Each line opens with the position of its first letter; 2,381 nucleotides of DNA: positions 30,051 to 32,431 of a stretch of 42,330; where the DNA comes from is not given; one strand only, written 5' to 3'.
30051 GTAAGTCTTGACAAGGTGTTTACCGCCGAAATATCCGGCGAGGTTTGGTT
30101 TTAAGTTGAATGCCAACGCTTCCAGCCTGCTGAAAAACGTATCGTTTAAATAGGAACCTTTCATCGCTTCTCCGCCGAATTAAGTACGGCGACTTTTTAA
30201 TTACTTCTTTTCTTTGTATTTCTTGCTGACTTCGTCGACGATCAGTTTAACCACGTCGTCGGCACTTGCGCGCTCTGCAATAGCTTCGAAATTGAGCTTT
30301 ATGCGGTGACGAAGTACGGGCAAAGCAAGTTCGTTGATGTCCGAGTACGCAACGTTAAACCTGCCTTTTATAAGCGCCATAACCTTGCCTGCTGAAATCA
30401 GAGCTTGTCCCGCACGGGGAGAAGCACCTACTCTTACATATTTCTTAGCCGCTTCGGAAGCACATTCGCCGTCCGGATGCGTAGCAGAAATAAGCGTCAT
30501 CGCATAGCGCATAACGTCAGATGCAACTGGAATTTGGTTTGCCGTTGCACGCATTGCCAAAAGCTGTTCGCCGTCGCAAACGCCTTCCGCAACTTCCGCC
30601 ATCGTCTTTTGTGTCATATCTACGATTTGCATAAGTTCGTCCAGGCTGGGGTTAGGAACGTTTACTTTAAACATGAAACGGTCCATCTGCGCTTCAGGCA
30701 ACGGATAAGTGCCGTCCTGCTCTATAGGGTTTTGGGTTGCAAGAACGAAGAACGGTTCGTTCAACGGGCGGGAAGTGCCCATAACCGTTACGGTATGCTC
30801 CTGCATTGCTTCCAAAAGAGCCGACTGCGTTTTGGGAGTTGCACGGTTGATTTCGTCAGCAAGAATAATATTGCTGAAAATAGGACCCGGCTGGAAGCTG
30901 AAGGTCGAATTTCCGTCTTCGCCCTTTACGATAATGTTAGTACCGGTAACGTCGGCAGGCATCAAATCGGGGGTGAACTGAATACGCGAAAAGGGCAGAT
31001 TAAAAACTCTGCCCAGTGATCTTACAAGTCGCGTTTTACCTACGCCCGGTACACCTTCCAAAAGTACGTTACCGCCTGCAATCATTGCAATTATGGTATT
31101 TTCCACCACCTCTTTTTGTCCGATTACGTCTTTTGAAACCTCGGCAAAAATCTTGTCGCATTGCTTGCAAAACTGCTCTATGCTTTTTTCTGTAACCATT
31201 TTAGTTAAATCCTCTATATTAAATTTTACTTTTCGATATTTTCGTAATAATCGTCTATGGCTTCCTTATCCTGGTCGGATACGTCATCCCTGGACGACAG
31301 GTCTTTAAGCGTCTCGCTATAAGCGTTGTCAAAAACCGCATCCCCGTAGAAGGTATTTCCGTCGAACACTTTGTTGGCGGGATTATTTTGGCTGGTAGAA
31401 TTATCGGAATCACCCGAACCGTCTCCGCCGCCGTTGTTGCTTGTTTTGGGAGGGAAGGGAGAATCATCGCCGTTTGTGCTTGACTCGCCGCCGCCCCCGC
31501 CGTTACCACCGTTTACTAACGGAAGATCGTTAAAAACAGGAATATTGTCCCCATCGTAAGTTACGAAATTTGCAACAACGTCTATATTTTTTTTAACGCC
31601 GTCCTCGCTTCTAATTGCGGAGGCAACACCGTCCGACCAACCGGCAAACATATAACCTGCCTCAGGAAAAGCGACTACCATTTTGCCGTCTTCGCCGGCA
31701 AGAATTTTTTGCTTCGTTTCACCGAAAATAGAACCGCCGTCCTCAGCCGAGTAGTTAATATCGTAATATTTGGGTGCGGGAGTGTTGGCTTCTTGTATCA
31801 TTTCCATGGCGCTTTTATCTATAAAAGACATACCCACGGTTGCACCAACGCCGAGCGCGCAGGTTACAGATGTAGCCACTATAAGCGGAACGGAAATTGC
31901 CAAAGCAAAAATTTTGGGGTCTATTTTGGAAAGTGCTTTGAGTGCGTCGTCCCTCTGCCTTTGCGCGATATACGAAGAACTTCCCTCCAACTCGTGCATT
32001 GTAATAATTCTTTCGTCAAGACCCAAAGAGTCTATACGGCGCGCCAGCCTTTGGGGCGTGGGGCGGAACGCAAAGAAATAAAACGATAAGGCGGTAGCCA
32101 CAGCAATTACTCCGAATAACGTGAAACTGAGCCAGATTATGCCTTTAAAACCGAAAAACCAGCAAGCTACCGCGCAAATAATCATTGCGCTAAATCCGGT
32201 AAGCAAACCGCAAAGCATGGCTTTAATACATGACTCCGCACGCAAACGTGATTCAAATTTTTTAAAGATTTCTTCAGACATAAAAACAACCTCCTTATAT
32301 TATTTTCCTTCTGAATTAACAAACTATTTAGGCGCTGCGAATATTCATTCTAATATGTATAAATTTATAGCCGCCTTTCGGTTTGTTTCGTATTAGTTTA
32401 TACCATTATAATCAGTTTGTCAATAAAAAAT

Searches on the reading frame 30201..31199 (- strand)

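Call 6: search_protein_families(library=pfam, proteins=[window:30201-31199:-], max_evalue=0.01)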
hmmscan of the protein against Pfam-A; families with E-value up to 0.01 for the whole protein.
window:30201-31199:- (332 aa): 11 families
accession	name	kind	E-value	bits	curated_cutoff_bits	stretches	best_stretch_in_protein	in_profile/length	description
PF07726.17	AAA_3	-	2.1e-61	206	27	1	45-177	2-131/131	ATPase family associated with various cellular activities (AAA)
PF17863.7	AAA_lid_2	-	8.2e-16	58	22.7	1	250-318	4-72/74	AAA lid domain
PF07728.20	AAA_5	-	1.3e-14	54.8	22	1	44-175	1-139/139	AAA domain (dynein-related subfamily)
PF20030.5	bpMoxR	-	1.4e-10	41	27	1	15-195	4-180/205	MoxR domain in the MoxR-vWA-beta-propeller ternary systems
PF00004.35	AAA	-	4.8e-07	30.7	21.2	1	45-181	1-129/131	ATPase family associated with various cellular activities (AAA)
PF00493.29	MCM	-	4.4e-06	26.4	23.3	1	35-160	50-175/224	MCM P-loop domain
PF00158.32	Sigma54_activat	-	4.7e-05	23.6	20.2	1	111-157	96-143/168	Sigma-54 interaction domain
PF01078.27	Mg_chelatase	-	0.00013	21.8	20.3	1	23-65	3-45/207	Magnesium chelatase, subunit ChlI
PF13191.12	AAA_16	-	0.00051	21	32.6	1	42-71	24-56/167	AAA ATPase domain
PF05496.18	RuvB_N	-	0.0026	18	27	0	23-63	7-54/159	Holliday junction DNA helicase RuvB P-loop domain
PF13245.12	AAA_19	-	0.0027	18.3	25.1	0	38-65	7-34/134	AAA domain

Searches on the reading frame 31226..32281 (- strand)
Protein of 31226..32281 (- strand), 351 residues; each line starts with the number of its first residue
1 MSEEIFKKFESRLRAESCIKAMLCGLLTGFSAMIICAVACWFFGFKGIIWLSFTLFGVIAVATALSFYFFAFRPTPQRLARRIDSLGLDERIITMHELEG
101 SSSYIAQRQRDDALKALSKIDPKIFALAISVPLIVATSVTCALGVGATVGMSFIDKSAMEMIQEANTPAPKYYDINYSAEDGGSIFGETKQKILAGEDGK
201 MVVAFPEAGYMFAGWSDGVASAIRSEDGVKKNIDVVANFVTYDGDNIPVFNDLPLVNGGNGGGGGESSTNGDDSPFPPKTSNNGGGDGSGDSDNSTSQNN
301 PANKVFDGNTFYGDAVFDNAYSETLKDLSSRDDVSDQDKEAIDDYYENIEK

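Call 6: search_protein_families(library=pfam, proteins=[window:31226-32281:-], max_evalue=0.01)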
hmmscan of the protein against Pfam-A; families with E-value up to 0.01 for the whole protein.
window:31226-32281:- (351 aa): 2 families
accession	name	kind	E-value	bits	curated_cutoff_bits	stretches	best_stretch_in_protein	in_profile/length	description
PF18998.6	Flg_new_2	-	1.5e-06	28.5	23.6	1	173-240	1-70/73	Divergent InlB B-repeat domain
PF03706.18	LPG_synthase_TM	-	0.0069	16.3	33.4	0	26-134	118-217/302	Lysylphosphatidylglycerol synthase TM region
